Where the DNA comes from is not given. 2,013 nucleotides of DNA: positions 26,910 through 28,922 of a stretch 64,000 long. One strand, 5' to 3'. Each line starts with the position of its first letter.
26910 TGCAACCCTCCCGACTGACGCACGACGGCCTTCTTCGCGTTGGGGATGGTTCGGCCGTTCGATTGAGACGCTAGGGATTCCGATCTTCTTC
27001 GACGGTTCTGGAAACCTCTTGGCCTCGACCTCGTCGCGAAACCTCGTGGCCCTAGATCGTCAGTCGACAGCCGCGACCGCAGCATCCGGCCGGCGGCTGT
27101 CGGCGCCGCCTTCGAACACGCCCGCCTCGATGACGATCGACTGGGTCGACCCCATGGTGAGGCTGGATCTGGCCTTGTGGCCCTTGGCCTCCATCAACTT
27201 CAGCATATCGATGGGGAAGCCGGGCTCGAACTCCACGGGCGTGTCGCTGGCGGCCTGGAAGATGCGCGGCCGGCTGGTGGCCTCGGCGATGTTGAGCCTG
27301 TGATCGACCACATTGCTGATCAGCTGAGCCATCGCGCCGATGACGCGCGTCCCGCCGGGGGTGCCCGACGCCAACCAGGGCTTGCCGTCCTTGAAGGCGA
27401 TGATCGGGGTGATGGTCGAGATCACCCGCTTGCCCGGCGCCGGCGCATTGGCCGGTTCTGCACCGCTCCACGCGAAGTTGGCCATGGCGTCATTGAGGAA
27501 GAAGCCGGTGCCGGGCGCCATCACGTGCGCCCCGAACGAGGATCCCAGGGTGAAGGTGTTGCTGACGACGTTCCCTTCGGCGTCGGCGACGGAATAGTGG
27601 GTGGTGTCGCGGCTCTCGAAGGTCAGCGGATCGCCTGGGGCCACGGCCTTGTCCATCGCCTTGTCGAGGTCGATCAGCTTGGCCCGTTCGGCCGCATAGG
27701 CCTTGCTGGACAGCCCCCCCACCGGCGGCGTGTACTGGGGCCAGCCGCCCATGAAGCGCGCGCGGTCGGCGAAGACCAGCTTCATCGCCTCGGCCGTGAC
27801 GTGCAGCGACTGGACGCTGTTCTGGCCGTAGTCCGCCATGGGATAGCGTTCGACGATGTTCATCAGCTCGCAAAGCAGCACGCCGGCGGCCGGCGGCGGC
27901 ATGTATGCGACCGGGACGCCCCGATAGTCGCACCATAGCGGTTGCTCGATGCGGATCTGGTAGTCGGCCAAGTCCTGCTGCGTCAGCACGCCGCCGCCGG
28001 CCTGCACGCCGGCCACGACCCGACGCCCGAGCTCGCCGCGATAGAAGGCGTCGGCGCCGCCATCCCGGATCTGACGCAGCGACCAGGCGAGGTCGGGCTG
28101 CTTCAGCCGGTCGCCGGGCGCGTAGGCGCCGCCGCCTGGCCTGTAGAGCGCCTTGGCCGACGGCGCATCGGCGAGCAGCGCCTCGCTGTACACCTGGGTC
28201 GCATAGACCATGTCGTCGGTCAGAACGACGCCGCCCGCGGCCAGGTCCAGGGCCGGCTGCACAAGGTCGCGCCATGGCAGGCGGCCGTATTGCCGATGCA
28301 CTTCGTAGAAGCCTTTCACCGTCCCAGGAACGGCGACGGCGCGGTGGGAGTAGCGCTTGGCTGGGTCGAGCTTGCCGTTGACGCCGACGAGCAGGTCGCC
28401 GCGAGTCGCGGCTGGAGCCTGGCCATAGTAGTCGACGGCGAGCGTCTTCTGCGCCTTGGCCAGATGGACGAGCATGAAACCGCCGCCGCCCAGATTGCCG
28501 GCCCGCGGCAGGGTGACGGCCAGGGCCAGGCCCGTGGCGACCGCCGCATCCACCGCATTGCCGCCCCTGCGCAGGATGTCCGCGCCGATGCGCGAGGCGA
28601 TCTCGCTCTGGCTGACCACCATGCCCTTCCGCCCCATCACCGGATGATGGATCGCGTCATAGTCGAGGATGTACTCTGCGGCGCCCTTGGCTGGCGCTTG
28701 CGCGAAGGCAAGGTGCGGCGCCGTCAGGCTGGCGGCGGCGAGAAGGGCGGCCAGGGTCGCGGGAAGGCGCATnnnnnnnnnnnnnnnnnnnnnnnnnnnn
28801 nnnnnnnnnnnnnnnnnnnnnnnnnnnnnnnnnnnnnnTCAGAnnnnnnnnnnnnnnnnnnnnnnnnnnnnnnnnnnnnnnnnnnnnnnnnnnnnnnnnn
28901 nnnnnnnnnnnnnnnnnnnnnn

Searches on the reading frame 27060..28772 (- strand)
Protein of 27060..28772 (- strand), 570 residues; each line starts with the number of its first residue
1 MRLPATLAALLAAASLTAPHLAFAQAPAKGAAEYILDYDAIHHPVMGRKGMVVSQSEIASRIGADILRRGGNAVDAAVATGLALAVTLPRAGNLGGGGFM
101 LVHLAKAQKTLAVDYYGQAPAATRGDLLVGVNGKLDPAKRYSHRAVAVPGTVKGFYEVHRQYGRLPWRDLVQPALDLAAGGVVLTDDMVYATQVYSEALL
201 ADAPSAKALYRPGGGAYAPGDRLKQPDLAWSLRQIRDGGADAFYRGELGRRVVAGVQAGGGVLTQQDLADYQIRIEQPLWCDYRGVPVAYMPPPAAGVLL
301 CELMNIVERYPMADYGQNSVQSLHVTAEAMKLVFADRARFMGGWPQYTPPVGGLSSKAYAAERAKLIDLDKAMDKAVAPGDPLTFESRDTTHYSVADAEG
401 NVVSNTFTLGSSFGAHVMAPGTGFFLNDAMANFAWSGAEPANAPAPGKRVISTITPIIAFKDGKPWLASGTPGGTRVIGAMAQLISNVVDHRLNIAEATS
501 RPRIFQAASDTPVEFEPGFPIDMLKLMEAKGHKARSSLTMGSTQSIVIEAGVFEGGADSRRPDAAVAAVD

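Call 11: search_protein_families(library=pfam, proteins=[window:27060-28772:-], max_evalue=0.00001)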
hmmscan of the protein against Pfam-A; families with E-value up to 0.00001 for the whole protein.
window:27060-28772:- (570 aa): 1 family
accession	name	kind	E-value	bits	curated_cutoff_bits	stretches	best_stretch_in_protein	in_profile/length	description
PF01019.26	G_glu_transpept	-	2.2e-148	495.7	27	1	65-562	2-511/512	Gamma-glutamyltranspeptidase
